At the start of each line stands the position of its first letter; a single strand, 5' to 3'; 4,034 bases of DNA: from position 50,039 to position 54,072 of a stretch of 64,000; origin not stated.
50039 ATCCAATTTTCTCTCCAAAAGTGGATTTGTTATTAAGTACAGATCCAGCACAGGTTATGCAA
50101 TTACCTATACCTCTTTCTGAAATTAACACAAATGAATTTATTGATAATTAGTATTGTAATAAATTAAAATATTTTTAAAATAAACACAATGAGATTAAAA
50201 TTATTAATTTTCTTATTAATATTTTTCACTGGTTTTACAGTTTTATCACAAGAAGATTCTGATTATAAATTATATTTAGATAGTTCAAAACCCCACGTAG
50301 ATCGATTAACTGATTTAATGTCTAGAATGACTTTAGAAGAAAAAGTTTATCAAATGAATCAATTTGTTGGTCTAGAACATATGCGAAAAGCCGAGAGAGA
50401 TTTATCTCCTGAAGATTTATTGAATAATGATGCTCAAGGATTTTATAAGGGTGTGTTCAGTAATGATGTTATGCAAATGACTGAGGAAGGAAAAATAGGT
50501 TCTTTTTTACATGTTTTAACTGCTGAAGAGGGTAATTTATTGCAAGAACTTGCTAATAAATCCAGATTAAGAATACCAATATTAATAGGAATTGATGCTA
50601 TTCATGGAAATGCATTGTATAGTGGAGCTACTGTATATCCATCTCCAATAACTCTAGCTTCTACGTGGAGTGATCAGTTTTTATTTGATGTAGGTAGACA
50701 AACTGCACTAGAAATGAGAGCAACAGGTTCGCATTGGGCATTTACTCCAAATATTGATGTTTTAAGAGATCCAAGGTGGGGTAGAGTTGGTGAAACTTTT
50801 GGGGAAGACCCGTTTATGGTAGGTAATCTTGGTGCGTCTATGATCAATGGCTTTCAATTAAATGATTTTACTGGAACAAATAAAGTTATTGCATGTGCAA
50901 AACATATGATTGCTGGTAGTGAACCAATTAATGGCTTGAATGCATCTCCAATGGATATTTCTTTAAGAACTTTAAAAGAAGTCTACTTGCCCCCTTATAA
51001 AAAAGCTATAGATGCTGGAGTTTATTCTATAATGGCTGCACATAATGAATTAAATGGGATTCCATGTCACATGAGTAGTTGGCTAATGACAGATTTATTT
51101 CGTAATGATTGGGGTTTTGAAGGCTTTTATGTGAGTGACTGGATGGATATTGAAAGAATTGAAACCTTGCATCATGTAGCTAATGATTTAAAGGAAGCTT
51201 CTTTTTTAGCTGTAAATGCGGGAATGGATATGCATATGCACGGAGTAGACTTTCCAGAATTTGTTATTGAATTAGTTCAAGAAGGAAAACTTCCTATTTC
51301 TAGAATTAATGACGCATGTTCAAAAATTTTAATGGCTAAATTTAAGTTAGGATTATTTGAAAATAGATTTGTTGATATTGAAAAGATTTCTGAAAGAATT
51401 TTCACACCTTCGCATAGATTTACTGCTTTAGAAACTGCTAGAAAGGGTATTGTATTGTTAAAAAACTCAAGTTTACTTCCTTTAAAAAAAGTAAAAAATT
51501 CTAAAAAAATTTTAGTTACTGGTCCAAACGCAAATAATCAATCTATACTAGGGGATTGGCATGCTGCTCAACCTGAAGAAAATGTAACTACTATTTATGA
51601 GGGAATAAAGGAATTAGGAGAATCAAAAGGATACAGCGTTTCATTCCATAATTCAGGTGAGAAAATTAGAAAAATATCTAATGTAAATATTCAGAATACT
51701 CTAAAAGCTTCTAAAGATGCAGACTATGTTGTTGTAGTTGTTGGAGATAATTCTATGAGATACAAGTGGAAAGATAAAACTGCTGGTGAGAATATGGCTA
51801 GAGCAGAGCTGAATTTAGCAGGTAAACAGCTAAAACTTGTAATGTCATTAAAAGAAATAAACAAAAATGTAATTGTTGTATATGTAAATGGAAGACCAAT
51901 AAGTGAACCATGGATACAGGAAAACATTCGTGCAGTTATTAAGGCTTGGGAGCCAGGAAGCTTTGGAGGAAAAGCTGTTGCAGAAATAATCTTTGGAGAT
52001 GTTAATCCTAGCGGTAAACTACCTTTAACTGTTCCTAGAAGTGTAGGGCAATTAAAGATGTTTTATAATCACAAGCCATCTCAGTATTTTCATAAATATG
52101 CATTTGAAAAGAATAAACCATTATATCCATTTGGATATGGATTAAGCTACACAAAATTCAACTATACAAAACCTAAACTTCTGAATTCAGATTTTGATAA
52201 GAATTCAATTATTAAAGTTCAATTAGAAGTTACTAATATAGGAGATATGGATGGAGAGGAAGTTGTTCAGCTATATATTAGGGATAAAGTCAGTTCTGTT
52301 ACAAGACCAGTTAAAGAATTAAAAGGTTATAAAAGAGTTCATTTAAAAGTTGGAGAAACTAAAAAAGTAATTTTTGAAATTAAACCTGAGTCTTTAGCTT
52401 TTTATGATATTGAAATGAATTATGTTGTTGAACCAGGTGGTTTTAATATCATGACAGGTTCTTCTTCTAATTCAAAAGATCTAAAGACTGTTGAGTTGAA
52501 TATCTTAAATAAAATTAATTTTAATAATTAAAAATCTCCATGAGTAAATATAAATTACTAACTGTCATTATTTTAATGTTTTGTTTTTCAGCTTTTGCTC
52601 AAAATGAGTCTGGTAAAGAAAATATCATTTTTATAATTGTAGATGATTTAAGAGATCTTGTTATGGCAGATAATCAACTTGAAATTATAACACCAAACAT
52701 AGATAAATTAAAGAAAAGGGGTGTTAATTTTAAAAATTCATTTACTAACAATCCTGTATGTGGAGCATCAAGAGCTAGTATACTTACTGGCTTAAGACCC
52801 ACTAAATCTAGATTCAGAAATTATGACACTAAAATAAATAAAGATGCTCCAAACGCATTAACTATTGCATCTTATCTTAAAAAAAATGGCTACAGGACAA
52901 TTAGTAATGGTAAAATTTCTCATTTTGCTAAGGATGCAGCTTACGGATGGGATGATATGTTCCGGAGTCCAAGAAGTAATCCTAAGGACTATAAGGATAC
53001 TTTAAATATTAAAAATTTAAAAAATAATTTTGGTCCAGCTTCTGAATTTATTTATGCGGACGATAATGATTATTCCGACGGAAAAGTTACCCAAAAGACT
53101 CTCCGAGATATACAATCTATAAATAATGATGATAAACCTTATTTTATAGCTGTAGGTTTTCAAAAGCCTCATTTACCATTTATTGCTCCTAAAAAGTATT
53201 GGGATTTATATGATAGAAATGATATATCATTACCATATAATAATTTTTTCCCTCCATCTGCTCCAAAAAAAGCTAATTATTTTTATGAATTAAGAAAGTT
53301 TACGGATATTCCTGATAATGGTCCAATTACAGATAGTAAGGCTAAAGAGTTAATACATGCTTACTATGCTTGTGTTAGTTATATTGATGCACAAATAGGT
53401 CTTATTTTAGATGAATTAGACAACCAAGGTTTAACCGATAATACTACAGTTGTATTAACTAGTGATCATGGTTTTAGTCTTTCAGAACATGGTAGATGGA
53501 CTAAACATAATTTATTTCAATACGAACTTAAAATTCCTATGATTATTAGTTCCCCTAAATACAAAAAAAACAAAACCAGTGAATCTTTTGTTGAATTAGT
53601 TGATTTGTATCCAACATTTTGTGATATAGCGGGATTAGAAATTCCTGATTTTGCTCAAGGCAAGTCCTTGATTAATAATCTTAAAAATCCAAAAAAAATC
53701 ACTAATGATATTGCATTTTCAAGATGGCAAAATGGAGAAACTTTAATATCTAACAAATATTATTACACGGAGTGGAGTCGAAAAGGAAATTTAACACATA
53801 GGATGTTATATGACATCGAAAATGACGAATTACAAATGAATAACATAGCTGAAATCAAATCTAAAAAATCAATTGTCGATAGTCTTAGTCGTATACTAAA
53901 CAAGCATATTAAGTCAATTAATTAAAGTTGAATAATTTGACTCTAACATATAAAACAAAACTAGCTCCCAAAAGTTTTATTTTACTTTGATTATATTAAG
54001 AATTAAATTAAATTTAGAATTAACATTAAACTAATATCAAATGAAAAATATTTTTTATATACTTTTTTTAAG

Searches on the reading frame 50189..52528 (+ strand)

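Call 89: search_protein_families(library=pfam, proteins=[window:50189-52528:+], max_evalue=1e-8)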
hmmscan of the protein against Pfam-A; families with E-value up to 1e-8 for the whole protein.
window:50189-52528:+ (780 aa): 3 families
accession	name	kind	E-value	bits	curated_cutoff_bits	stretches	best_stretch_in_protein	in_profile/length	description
PF00933.27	Glyco_hydro_3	-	8.4e-62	209.8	27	1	48-381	1-314/316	Glycosyl hydrolase family 3 N terminal domain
PF01915.27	Glyco_hydro_3_C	-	5.7e-55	186.8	31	1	421-654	1-200/200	Glycosyl hydrolase family 3 C-terminal domain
PF14310.12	Fn3-like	-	5.2e-26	91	25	1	691-760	1-71/71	Fibronectin type III-like domain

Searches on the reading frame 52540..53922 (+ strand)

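Call 89: search_protein_families(library=pfam, proteins=[window:52540-53922:+], max_evalue=1e-8)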
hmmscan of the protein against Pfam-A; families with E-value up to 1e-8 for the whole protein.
window:52540-53922:+ (461 aa): 3 families
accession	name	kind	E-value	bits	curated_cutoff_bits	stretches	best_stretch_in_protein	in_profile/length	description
PF00884.28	Sulfatase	-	2.8e-49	168.5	25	1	28-365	2-300/301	Sulfatase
PF16347.10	SGSH_C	-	4.2e-13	50.2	29.3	1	316-456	2-151/154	N-sulphoglucosamine sulphohydrolase, C-terminal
PF01663.27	Phosphodiest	-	2.2e-10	41.1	23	0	279-315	188-224/342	Type I phosphodiesterase / nucleotide pyrophosphatase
